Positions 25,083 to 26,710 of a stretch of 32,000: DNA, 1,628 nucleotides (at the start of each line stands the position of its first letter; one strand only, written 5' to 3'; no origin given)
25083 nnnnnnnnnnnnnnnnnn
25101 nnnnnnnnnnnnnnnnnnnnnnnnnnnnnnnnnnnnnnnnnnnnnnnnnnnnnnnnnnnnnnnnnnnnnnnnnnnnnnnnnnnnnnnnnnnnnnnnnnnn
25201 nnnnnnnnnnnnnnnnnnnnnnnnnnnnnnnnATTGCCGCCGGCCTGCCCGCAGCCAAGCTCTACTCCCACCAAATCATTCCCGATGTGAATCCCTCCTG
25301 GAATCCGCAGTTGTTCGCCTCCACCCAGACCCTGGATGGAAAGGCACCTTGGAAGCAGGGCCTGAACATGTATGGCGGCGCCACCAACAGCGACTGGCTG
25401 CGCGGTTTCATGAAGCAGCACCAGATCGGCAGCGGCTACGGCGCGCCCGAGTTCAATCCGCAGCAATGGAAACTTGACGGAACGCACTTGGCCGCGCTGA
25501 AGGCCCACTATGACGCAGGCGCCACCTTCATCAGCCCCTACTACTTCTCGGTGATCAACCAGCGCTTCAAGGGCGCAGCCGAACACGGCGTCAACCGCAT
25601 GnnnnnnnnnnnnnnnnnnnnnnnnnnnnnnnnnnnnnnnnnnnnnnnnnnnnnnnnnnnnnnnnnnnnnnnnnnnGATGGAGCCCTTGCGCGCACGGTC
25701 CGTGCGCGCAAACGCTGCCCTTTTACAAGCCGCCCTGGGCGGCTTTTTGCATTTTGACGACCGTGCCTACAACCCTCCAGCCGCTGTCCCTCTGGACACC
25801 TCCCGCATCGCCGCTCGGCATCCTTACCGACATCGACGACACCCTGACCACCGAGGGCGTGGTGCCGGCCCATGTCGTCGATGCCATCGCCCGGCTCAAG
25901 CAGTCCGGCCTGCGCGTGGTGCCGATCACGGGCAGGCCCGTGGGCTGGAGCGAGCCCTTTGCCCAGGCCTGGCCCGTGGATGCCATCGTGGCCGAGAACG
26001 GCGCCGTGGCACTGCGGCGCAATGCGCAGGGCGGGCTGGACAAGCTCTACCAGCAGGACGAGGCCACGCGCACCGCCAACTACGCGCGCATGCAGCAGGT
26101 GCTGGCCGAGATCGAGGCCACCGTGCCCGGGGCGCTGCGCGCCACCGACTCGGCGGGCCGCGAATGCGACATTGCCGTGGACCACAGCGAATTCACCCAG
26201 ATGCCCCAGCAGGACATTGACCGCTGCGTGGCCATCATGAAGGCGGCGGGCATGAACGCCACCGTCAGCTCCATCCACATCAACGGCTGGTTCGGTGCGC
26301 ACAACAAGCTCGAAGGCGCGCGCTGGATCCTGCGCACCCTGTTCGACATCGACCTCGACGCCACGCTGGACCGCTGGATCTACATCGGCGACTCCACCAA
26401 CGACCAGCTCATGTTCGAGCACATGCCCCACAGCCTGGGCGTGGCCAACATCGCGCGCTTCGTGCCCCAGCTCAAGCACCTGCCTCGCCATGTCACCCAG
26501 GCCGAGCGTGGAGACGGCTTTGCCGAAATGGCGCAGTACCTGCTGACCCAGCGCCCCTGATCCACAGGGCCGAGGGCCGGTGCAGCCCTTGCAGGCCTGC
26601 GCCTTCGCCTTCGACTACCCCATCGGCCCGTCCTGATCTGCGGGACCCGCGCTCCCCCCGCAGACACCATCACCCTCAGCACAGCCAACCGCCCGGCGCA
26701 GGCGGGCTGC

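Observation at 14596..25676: Candidate lipid-carrier-dependent periplasmic glycan-modification system: three GT-C-type membrane proteins sharing one GT2 and one small flippase, plus an O-acyltransferase and a secreted GH-like protein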

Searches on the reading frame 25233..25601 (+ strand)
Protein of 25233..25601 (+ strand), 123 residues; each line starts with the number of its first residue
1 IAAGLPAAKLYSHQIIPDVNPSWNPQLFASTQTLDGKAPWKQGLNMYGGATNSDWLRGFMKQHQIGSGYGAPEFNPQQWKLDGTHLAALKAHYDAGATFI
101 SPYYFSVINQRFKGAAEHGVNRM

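Call 91: search_solved_structures(query=A4, max_evalue=10, show_alignments=4)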
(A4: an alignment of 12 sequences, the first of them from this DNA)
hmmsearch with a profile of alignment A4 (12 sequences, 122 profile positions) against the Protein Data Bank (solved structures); distinct sequences matched with E-value up to 10: 4.
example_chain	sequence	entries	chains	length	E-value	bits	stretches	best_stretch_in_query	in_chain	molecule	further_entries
6uat_A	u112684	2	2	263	0.046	17.1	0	46-94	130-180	Glyco_hydro_cc domain-containing protein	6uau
6uas_A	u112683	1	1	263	0.047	17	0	46-94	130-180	Glycoside Hydrolase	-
6ufl_A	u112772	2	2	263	0.052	16.9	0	46-94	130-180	Glyco_hydro_cc domain-containing protein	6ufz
6uaq_A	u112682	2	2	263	0.052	16.9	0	46-94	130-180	Glyco_hydro_cc domain-containing protein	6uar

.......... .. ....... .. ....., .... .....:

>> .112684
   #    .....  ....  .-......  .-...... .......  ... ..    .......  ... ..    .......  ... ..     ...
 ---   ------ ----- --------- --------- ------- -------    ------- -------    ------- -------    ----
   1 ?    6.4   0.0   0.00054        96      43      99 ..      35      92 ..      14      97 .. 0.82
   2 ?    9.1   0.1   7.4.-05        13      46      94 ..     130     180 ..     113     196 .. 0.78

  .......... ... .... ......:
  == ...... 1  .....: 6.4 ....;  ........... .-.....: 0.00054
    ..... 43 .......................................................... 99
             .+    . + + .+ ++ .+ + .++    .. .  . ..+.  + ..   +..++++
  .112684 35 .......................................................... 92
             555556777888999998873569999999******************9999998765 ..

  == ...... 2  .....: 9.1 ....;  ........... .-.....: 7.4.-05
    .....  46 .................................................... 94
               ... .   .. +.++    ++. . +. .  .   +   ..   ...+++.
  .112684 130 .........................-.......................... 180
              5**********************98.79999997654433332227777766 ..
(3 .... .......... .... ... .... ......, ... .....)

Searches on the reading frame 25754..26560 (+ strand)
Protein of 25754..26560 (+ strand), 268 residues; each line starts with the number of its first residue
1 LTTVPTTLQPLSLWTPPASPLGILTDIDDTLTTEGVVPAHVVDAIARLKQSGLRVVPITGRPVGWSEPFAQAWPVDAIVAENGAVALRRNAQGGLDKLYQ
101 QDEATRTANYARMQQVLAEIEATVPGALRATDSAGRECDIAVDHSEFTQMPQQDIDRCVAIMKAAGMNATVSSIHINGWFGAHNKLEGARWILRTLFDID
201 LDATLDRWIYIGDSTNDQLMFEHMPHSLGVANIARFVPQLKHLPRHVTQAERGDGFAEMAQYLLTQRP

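Call 75: search_protein_families(library=ncbifam, proteins=[window:25754-26560:+], max_evalue=0.001)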
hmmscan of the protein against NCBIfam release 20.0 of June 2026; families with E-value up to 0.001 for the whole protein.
window:25754-26560:+ (268 aa): 9 families
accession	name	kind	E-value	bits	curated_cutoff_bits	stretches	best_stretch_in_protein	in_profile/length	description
TIGR01484.1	HAD-SF-IIB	subfamily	7.4e-23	81.7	41.8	1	23-230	2-221/221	HAD-IIB family hydrolase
TIGR00099.1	Cof-subfamily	subfamily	3.3e-14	53.1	137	2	23-115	2-96/256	Cof-type HAD-IIB family hydrolase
NF002245.0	PRK01158.1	equivalog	5e-14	52.2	198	1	23-265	6-230/233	phosphoglycolate phosphatase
TIGR01487.1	Pglycolate_arch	equivalog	4.9e-12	46.2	122.75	1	23-259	4-214/215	phosphoglycolate phosphatase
TIGR01486.1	HAD-SF-IIB-MPGP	subfamily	9.9e-08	31.6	164.75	1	23-132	2-110/257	mannosyl-3-phosphoglycerate phosphatase family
TIGR01482.1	SPP-subfamily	subfamily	4.9e-07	29.6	107.15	0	208-260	168-217/225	sucrose-phosphate phosphatase subfamily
NF045966.1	YcsE_rel_Pase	equivalog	5.1e-06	26.2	220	0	153-249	157-248/265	YcsE-related riboflavin metabolism phosphatase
TIGR02461.1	osmo_MPG_phos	equivalog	1.3e-05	25.4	244.35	1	23-85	2-65/227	mannosyl-3-phosphoglycerate phosphatase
NF007806.0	PRK10513.1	equivalog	1.3e-05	24.8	273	0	24-71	7-55/270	sugar-phosphatase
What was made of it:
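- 25754..26560 (+): HAD-IIB phosphatase: the conserved right flank of the locus. Any role in the system is unknown. TIGR01484 81.7 bits (call 75).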
